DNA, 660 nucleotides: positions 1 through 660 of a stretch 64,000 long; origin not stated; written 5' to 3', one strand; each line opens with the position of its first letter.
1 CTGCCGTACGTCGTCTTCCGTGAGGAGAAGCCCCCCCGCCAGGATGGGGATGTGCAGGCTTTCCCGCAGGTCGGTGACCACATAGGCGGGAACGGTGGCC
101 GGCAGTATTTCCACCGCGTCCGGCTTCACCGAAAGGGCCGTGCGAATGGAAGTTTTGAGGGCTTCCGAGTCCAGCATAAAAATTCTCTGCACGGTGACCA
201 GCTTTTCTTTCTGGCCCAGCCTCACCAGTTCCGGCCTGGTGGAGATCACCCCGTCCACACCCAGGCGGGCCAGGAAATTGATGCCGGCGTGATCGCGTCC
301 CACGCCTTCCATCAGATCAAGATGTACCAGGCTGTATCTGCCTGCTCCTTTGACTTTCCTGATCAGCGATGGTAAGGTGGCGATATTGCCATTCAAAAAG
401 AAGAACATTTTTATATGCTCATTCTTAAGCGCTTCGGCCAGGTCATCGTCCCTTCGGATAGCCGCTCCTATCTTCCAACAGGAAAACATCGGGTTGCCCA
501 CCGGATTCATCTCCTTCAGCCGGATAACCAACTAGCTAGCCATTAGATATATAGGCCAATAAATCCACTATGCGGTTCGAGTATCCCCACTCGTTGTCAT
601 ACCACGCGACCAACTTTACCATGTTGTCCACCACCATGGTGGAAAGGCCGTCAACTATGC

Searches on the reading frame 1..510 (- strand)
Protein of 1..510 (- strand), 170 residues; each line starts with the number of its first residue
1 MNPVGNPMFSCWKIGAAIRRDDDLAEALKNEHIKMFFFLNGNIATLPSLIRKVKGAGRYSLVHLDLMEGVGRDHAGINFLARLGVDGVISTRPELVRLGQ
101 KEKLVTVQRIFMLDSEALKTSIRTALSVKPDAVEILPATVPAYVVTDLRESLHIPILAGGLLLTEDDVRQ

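Call 46: search_protein_families(library=pfam, proteins=[window:1-510:-])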
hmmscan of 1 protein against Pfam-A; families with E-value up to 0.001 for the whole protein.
window:1-510:- (170 aa): 1 family
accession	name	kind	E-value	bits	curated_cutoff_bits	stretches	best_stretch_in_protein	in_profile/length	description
PF04309.18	G3P_antiterm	-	6.5e-47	159.6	27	1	16-170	3-156/173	Glycerol-3-phosphate responsive antiterminator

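Call 47: search_solved_structures(query=window:1-510:-, max_evalue=0.001)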
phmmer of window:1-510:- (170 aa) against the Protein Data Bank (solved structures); distinct sequences matched with E-value up to 0.001: 2.
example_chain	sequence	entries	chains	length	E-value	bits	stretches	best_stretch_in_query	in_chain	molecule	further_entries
3kts_A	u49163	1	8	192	8.3e-25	90.8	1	16-170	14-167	Glycerol uptake operon antiterminator regulatory protein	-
1vkf_A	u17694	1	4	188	1.6e-13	54.1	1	35-170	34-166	glycerol uptake operon antiterminator-related protein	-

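Call 49: search_dna_similar(query=window:1-510:-, collection=plasmids, mode=protein, max_rows=30, rows=spread)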
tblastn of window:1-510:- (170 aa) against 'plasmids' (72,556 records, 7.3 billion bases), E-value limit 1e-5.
Records with a match: 46; places in all: 48; records where one place covers at least 80% of the query: 43.
Best place of each record, by identity: <60% 46.
By first word of the organism name: Streptomyces 16; Clostridium 9; Escherichia 3; Bacillus 3; Cupriavidus 3; Listeria 2; Vescimonas 1; Cytobacillus 1; Staphylococcus 1; Paenibacillus 1; and 6 more.
By predicted mobility (MOB-suite, as given by PLSDB): non-mobilizable 39; mobilizable 7.
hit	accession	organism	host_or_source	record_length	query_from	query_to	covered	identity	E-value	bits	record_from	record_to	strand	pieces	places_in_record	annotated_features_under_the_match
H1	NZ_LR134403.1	Listeria monocytogenes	Homo sapiens,Vein blood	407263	9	170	95%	33.7%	6e-22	99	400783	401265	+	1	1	glycerol-3-phosphate responsive antiterminator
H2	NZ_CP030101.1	Listeria monocytogenes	Environment,water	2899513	9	170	95%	33.1%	2e-21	97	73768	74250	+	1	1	none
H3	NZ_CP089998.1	Cytobacillus spongiae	sponge,Pure culture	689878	5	168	96%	31.9%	6e-18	87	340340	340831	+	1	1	glycerol-3-phosphate responsive antiterminator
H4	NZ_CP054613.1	Paenibacillus cellulosilyticus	cell culture,soil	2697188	9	170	95%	31.3%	2e-18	88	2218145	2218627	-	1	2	none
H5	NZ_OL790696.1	Escherichia coli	-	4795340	16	169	91%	32.3%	1e-21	98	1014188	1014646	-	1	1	none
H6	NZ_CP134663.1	Escherichia coli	Larus michahellis,bacteria,cloaca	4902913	16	169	91%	32.3%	1e-21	97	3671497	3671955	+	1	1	none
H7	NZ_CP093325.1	Bacillus sp. N5-665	whole organism,peat soil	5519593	13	170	93%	30.2%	2e-15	80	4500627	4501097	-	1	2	none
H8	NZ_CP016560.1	Streptomyces clavuligerus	-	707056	20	168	88%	32.0%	8e-17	84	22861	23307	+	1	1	glycerol-3-phosphate responsive antiterminator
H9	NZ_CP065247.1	Streptomyces clavuligerus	cell culture,lab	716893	20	168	88%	32.0%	8e-17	84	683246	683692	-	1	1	glycerol-3-phosphate responsive antiterminator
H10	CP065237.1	Streptomyces clavuligerus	cell culture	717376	20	168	88%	32.0%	8e-17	84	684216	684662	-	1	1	glycerol-3-phosphate responsive antiterminator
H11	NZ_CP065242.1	Streptomyces clavuligerus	cell culture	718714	20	168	88%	32.0%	8e-17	84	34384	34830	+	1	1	glycerol-3-phosphate responsive antiterminator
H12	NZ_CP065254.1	Streptomyces clavuligerus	cell culture,lab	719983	20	168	88%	32.0%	8e-17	84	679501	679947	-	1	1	glycerol-3-phosphate responsive antiterminator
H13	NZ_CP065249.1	Streptomyces clavuligerus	cell culture,lab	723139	20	168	88%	32.0%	8e-17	84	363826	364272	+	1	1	glycerol-3-phosphate responsive antiterminator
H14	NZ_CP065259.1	Streptomyces clavuligerus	cell culture,lab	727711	20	168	88%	32.0%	8e-17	84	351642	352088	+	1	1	glycerol-3-phosphate responsive antiterminator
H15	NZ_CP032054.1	Streptomyces clavuligerus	cell culture,soil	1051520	20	168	88%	32.0%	8e-17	84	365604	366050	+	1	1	none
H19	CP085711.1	Bacillus sp. F19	single cell,soil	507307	20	170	89%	29.6%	3e-20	94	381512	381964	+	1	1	glycerol-3-phosphate responsive antiterminator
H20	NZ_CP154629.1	Acetoanaerobium noterae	cell culture,Sludge of a digestion ...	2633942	17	168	89%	28.6%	1e-16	83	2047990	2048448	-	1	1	none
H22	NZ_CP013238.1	Clostridium butyricum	Microbial isolate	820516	17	168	89%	26.8%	6e-16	81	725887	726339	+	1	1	glycerol-3-phosphate responsive antiterminator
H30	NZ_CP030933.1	Enterococcus gilvus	cow,milk,milk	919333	34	168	79%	27.2%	4e-13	73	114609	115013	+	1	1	glycerol-3-phosphate responsive antiterminator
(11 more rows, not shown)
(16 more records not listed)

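Call 50: get_annotated_region(hit=H1, flank=7000)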
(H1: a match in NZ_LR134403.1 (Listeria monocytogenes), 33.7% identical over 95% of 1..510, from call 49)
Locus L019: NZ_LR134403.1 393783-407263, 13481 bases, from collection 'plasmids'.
description: Listeria monocytogenes strain NCTC7974 plasmid 6, complete sequence
organism: Listeria monocytogenes (NCBI taxid 1639)
taxonomy: Bacteria; Bacillota; Bacilli; Bacillales; Listeriaceae; Listeria; Listeria monocytogenes
host: -; source: Homo sapiens,Vein blood; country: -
typing (MOB-suite, as given by PLSDB): non-mobilizable
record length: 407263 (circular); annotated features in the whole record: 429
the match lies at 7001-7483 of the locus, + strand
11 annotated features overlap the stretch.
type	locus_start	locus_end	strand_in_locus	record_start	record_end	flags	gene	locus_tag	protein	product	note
CDS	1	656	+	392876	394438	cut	rny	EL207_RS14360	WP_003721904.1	ribonuclease Y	GO:0006402 - mRNA catabolic process [Evidence IEA]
CDS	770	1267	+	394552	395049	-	-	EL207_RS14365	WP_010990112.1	GNAT family N-acetyltransferase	-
CDS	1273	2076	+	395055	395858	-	-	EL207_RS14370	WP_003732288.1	TIGR00282 family metallophosphoesterase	GO:0008152 - metabolic process [Evidence IEA]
CDS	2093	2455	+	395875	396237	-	-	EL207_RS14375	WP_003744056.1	RicAFT regulatory complex protein RicA family protein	-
CDS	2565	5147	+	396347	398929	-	mutS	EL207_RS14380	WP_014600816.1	DNA mismatch repair protein MutS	GO:0006298 - mismatch repair [Evidence IEA]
CDS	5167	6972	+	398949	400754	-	mutL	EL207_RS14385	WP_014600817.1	DNA mismatch repair endonuclease MutL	GO:0006298 - mismatch repair [Evidence IEA]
CDS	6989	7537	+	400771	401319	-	-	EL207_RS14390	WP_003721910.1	glycerol-3-phosphate responsive antiterminator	-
CDS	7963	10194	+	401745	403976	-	pflB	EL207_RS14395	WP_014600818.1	formate C-acetyltransferase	GO:0006113 - fermentation [Evidence IEA]; GO:0015942 - formate metabolic process [Evidence IEA]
CDS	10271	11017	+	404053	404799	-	pflA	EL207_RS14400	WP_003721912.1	pyruvate formate-lyase-activating protein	-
CDS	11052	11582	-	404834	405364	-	-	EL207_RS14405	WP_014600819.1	PadR family transcriptional regulator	-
CDS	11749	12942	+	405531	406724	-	mdrL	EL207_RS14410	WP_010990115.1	multidrug efflux MFS transporter MdrL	-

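Call 51: get_annotated_region(hit=H7, flank=7000)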
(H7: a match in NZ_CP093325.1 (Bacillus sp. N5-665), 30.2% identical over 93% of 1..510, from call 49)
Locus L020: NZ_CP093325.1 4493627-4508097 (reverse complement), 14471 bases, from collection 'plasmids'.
description: Bacillus sp. N5-665 strain N5/665 plasmid p1, complete sequence
organism: Bacillus sp. N5-665 (NCBI taxid 2925318)
taxonomy: Bacteria; Bacillota; Bacilli; Bacillales; Bacillaceae; Bacillus; Bacillus sp. N5-665
host: -; source: whole organism,peat soil; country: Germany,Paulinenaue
typing (MOB-suite, as given by PLSDB): non-mobilizable
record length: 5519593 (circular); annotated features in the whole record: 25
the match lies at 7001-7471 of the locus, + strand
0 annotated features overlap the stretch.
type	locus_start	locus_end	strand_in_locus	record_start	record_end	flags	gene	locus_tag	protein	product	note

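Call 52: get_annotated_region(hit=H3, flank=7000)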
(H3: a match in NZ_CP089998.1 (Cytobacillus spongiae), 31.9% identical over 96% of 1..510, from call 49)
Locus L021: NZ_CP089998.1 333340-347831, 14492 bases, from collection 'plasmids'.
description: Cytobacillus spongiae strain CY-G plasmid unnamed, complete sequence
organism: Cytobacillus spongiae (NCBI taxid 2901381)
taxonomy: Bacteria; Bacillota; Bacilli; Bacillales; Bacillaceae; Cytobacillus; Cytobacillus spongiae
host: -; source: sponge,Pure culture; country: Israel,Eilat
typing (MOB-suite, as given by PLSDB): non-mobilizable
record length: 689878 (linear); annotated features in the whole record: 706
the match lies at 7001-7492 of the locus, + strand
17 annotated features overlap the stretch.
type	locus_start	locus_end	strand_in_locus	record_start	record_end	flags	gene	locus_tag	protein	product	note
CDS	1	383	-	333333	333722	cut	-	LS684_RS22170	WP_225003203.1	hypothetical protein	-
CDS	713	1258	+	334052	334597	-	-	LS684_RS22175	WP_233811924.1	GNAT family protein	-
CDS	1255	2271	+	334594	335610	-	-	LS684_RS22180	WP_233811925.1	serine hydrolase domain-containing protein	-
CDS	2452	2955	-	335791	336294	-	-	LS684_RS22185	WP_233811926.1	GNAT family N-acetyltransferase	-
CDS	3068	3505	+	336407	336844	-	-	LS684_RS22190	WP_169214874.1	HIT family protein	-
CDS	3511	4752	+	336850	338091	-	-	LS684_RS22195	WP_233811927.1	aminopeptidase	-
CDS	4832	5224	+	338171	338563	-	-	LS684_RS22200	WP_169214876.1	VOC family protein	-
CDS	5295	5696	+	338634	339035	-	-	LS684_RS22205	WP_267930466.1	NUDIX domain-containing protein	-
CDS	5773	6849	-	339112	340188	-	-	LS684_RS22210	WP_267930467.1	NADH:flavin oxidoreductase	-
CDS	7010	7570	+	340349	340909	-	-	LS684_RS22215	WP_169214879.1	glycerol-3-phosphate responsive antiterminator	-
CDS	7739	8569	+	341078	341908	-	-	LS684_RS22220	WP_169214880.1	MIP/aquaporin family protein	GO:0055085 - transmembrane transport [Evidence IEA]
CDS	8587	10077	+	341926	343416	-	glpK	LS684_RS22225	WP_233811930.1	glycerol kinase GlpK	GO:0006072 - glycerol-3-phosphate metabolic process [Evidence IEA]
CDS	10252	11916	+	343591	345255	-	-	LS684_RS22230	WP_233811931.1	glycerol-3-phosphate dehydrogenase/oxidase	-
CDS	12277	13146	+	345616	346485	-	-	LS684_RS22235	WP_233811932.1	SDR family oxidoreductase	-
CDS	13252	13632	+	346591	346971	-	-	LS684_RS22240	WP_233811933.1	NUDIX hydrolase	-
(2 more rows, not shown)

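Call 53: get_annotated_region(hit=H4, flank=7000)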
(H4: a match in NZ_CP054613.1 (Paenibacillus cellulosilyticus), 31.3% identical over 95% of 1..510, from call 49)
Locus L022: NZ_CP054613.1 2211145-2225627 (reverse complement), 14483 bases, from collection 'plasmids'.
description: Paenibacillus cellulosilyticus strain KACC 14175 plasmid unnamed4, complete sequence
organism: Paenibacillus cellulosilyticus (NCBI taxid 375489)
taxonomy: Bacteria; Bacillota; Bacilli; Bacillales; Paenibacillaceae; Paenibacillus; Paenibacillus cellulosilyticus
host: -; source: cell culture,soil; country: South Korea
typing (MOB-suite, as given by PLSDB): non-mobilizable
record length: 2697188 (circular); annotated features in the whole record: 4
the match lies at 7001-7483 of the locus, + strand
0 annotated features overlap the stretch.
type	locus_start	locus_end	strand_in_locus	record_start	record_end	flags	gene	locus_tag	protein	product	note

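Call 62: get_annotated_region(hit=H19, flank=6000)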
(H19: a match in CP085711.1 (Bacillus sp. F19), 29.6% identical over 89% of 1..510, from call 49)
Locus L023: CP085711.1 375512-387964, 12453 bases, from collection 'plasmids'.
description: Bacillus sp. F19 plasmid unnamed, complete sequence
organism: Bacillus sp. F19 (NCBI taxid 2884833)
taxonomy: Bacteria; Bacillota; Bacilli; Bacillales; Bacillaceae; Bacillus; Bacillus sp. F19
host: -; source: single cell,soil; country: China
typing (MOB-suite, as given by PLSDB): non-mobilizable
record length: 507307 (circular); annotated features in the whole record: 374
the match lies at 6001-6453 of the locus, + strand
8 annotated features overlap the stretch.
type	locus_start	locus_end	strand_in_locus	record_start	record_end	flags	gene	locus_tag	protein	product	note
CDS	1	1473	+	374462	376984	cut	-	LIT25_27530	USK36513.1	glycoside hydrolase family 2 protein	-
CDS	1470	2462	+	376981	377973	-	-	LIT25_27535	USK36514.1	zinc-dependent alcohol dehydrogenase family protein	-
CDS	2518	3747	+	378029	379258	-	-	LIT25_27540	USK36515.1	MFS transporter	-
CDS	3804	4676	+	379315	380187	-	-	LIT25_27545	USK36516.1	ROK family protein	-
CDS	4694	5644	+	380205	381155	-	manA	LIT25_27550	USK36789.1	mannose-6-phosphate isomerase, class I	-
CDS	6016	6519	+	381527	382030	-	-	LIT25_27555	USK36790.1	glycerol-3-phosphate responsive antiterminator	-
CDS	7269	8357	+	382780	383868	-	-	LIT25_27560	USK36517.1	HupE/UreJ family protein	-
CDS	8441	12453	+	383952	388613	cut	-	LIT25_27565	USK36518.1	PQQ-binding-like beta-propeller repeat protein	-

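Call 63: get_annotated_region(hit=H22, flank=6000)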
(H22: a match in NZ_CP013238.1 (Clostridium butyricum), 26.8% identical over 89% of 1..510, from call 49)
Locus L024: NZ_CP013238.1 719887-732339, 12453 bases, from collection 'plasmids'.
description: Clostridium butyricum strain CDC_51208 plasmid pNPD4_2, complete sequence
organism: Clostridium butyricum (NCBI taxid 1492)
taxonomy: Bacteria; Bacillota; Clostridia; Eubacteriales; Clostridiaceae; Clostridium; Clostridium butyricum
host: -; source: Microbial isolate; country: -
typing (MOB-suite, as given by PLSDB): non-mobilizable
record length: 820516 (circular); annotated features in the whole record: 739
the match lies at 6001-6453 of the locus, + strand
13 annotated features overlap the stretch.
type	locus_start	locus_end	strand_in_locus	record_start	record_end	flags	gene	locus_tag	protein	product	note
CDS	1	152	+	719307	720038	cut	-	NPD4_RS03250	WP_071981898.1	LytTR family DNA-binding domain-containing protein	-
CDS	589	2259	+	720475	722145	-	-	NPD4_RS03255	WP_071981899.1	methyl-accepting chemotaxis protein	GO:0007165 - signal transduction [Evidence IEA]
CDS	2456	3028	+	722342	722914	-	-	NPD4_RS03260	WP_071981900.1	hypothetical protein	-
CDS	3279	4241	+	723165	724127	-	-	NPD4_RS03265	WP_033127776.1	tRNA-dihydrouridine synthase family protein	GO:0008033 - tRNA processing [Evidence IEA]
CDS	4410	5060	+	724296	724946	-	-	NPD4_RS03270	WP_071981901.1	CorA family divalent cation transporter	GO:0055085 - transmembrane transport [Evidence IEA]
CDS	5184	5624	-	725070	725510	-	-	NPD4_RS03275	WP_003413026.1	hypothetical protein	-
CDS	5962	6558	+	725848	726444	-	-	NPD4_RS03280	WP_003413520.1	glycerol-3-phosphate responsive antiterminator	-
CDS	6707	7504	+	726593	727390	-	-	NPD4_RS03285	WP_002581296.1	Cof-type HAD-IIB family hydrolase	GO:0008152 - metabolic process [Evidence IEA]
CDS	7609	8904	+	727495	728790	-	-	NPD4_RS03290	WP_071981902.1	ABC transporter substrate-binding protein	-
CDS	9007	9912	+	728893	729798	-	-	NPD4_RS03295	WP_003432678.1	sugar ABC transporter permease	-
CDS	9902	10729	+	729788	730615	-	-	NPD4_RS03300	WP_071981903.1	carbohydrate ABC transporter permease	GO:0008643 - carbohydrate transport [Evidence IEA]; GO:0055085 - transmembrane transport [Evidence IEA]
CDS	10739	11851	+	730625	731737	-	-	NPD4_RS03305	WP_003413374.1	ABC transporter ATP-binding protein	-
CDS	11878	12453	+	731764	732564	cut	-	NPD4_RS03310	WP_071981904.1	sugar phosphate isomerase/epimerase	-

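Call 64: get_annotated_region(hit=H20, flank=6000)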
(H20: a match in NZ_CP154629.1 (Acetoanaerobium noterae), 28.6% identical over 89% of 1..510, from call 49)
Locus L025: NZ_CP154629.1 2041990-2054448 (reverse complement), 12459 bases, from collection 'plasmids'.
description: Acetoanaerobium noterae strain DSL2 plasmid pTPELB2, complete sequence
organism: Acetoanaerobium noterae (NCBI taxid 745369)
taxonomy: Bacteria; Bacillota; Clostridia; Peptostreptococcales; Filifactoraceae; Acetoanaerobium; Acetoanaerobium noterae
host: -; source: cell culture,Sludge of a digestion tower of a wastewater treatment plant; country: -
typing (MOB-suite, as given by PLSDB): non-mobilizable
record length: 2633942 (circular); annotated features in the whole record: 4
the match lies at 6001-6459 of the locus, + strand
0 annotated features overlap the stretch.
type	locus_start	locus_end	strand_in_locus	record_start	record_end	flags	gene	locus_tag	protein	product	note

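Call 65: get_annotated_region(hit=H30, flank=6000)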
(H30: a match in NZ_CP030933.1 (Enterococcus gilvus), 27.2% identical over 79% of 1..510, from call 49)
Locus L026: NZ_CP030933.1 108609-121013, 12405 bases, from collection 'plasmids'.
description: Enterococcus gilvus strain CR1 plasmid pCR1A, complete sequence
organism: Enterococcus gilvus (NCBI taxid 160453)
taxonomy: Bacteria; Bacillota; Bacilli; Lactobacillales; Enterococcaceae; Enterococcus; Enterococcus gilvus
host: -; source: cow,milk,milk; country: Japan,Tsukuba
typing (MOB-suite, as given by PLSDB): non-mobilizable
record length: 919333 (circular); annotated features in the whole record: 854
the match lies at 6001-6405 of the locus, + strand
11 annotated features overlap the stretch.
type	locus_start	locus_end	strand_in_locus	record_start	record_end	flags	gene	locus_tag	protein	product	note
CDS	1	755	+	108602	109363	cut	-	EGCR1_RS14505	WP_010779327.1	ABC transporter ATP-binding protein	-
CDS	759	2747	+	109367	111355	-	-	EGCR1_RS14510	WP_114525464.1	ABC transporter permease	-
CDS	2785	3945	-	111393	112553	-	-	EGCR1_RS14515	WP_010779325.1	cation diffusion facilitator family transporter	-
CDS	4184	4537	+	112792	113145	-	-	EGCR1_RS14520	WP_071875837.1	hypothetical protein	-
CDS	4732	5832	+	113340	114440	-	-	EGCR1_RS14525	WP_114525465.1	glycerol dehydrogenase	-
CDS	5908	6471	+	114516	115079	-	-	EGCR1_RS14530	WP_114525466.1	glycerol-3-phosphate responsive antiterminator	-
CDS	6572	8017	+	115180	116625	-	-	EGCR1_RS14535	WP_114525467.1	FGGY family carbohydrate kinase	GO:0005975 - carbohydrate metabolic process [Evidence IEA]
CDS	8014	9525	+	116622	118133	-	-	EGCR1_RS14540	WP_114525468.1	FAD-binding oxidoreductase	-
CDS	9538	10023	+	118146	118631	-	-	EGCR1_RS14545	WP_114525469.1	hypothetical protein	-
CDS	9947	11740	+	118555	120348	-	-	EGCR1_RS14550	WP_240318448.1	glucosaminidase domain-containing protein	-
CDS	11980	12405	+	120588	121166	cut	-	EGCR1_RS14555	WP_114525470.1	TetR/AcrR family transcriptional regulator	GO:0006355 - regulation of DNA-templated transcription [Evidence IEA]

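Call 90: find_homologous_proteins(query=window:1-510:-, max_evalue=1e-15)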
Query window:1-510:- (170 aa): 70 proteins with E <= 1e-15 among 297 candidates.
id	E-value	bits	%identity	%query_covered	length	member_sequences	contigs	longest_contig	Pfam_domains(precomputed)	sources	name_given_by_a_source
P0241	4.8e-102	357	99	98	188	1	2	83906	PF04309.19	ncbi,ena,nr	ncbi:MAG TPA: glycerol-3-phosphate responsive antiterminator [Spirochaetia bacterium]|nr:glycerol-3-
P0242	3.9e-85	302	85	97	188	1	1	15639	PF04309.19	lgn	-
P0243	7.2e-85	301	84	98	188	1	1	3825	PF04309.19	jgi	-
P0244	2.6e-82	292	85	96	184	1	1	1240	PF04309.19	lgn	-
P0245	3.9e-74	266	71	100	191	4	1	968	PF04309.19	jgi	-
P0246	7.0e-51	190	55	93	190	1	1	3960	PF04309.19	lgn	-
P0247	1.2e-48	183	54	93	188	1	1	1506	PF04309.19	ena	-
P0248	1.3e-48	183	51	96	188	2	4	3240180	PF04309.19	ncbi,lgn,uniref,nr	ncbi:glycerol-3-phosphate responsive antiterminator [Desulforamulus ferrireducens]|uniref:Transcript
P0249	1.5e-48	183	53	93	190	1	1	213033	PF04309.19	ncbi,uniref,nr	ncbi:glycerol-3-phosphate responsive antiterminator [Desulforamulus aquiferis]|uniref:Glycerol-3-pho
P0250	1.6e-48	183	55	92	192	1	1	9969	PF04309.19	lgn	-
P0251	1.7e-47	179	52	92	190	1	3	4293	PF04309.19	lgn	-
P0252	2.6e-47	179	53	93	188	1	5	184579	PF04309.19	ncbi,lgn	-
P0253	5.0e-47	178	53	93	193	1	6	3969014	PF04309.19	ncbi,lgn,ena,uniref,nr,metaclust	ncbi:glycerol-3-phosphate responsive antiterminator [Desulforamulus ruminis]|uniref:Glycerol-3-phosp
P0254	1.8e-46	176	52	96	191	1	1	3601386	PF04309.19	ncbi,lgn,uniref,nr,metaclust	ncbi:glycerol-3-phosphate responsive antiterminator, GlpP [Desulfofundulus kuznetsovii DSM 6115]|uni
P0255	3.5e-46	175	50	92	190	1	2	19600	PF04309.19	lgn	-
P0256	5.8e-46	174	53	93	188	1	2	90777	PF04309.19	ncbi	-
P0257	9.7e-46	174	51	96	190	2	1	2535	PF04309.19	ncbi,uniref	ncbi:glycerol-3-phosphate responsive antiterminator [Desulfofundulus sp.]|uniref:glycerol-3-phosphat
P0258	1.2e-45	173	53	93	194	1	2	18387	PF04309.19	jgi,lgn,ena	jgi:glycerol uptake operon antiterminator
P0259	1.4e-45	173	50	97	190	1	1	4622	PF04309.19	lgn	-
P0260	1.7e-45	173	51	93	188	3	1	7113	PF04309.19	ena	-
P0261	2.1e-44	169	50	92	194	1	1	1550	PF04309.19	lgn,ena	-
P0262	2.8e-44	169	51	93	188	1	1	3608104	PF04309.19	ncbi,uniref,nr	ncbi:glycerol-3-phosphate responsive antiterminator [Desulforamulus reducens MI-1]|uniref:Glycerol-3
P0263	5.3e-44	168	53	93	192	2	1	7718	PF04309.19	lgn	-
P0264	7.1e-44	167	50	81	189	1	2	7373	PF04309.19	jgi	jgi:glycerol uptake operon antiterminator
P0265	2.6e-39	153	48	98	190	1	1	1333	PF04309.19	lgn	-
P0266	9.6e-37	144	45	98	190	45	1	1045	PF04309.19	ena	-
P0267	2.2e-36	143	45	96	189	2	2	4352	PF04309.19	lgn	-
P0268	2.2e-36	143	49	89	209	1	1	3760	PF04309.19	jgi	jgi:glycerol uptake operon antiterminator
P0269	4.2e-36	142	44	98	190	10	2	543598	PF04309.19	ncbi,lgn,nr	ncbi:glycerol uptake operon antiterminator regulatory protein [Sporomusaceae bacterium FL31]|nr:glyc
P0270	1.2e-35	141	45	91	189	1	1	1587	PF04309.19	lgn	-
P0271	1.9e-35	140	46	89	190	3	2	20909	PF04309.19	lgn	-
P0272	4.8e-35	139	43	94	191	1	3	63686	PF04309.19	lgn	-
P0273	5.5e-35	139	46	90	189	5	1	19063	PF04309.19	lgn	-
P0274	6.0e-35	138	48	91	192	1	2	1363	PF04309.19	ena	-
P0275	6.5e-35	138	44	97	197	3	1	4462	PF04309.19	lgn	-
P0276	1.9e-34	137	46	88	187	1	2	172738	PF04309.19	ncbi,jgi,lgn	jgi:glycerol uptake operon antiterminator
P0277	3.5e-33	133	45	89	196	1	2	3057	PF04309.19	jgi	-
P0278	4.4e-33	132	45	89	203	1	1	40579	PF04309.19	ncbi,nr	ncbi:MAG: glycerol-3-phosphate responsive antiterminator [Negativicutes bacterium]|nr:glycerol-3-pho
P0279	6.2e-33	132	45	91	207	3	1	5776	PF04309.19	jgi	jgi:glycerol uptake operon antiterminator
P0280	3.7e-32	129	48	76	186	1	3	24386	PF04309.19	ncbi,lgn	-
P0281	7.8e-32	128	43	89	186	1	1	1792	PF04309.19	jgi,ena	-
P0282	4.6e-31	126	41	91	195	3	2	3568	PF04309.19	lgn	-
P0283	1.9e-30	124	44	91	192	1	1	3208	PF04309.19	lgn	-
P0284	3.5e-29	120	39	91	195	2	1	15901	PF04309.19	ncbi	ncbi:MAG: glycerol-3-phosphate responsive antiterminator [Syntrophothermus sp.]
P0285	1.8e-26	111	46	80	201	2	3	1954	PF04309.19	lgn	-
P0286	3.5e-25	107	42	90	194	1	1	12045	PF04309.19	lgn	-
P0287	1.3e-24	105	40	85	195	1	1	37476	PF04309.19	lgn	-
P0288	2.0e-24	104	41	78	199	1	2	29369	PF04309.19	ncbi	-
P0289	2.1e-24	104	42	88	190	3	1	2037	PF04309.19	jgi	-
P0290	2.7e-24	104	44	78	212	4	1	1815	PF04309.19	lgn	-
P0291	1.1e-23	102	40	78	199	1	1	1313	PF04309.19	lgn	-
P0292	1.4e-23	101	42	81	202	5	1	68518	PF04309.19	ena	-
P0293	1.4e-23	101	36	88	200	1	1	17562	PF04309.19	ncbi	-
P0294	2.0e-23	101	41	81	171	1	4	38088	PF04309.19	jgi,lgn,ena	jgi:glycerol uptake operon antiterminator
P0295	5.6e-23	100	39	78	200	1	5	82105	PF04309.19,PF03060.22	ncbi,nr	ncbi:MAG: glycerol-3-phosphate responsive antiterminator [Armatimonadota bacterium]|nr:glycerol-3-ph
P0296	6.5e-23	99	41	86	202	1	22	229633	PF04309.19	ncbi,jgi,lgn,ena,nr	ncbi:MAG: glycerol-3-phosphate responsive antiterminator [Firmicutes bacterium]|nr:glycerol-3-phosph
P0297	9.1e-23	99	38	90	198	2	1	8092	PF04309.19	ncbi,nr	ncbi:MAG: glycerol-3-phosphate responsive antiterminator [Spirochaetales bacterium]|nr:glycerol-3-ph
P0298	1.0e-22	99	37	96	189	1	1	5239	PF04309.19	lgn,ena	-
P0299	1.0e-22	99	38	95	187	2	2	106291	PF04309.19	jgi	-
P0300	1.3e-22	98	42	86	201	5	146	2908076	PF04309.19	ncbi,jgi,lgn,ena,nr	ncbi:MAG: glycerol-3-phosphate responsive antiterminator [Bacillota bacterium]|jgi:glycerol uptake o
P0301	4.1e-22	97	34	95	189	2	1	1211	PF04309.19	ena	-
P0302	1.3e-21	95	36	95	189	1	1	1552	PF04309.19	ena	-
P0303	1.8e-21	95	34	89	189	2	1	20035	PF04309.19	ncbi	-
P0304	6.0e-21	93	38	90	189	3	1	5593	PF04309.19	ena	-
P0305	2.7e-20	91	36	79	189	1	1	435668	PF04309.19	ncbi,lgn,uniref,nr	ncbi:glycerol-3-phosphate responsive antiterminator [Anaeromicropila populeti]|uniref:Glycerol uptak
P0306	2.8e-19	88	31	96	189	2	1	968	PF04309.19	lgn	-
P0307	4.8e-19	87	34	96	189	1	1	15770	PF04309.19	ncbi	-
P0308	6.8e-19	86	36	78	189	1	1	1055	PF04309.19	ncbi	-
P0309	7.4e-19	86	34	95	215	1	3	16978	PF04309.19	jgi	jgi:glycerol uptake operon antiterminator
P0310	5.0e-17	80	39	74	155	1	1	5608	PF04309.19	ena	-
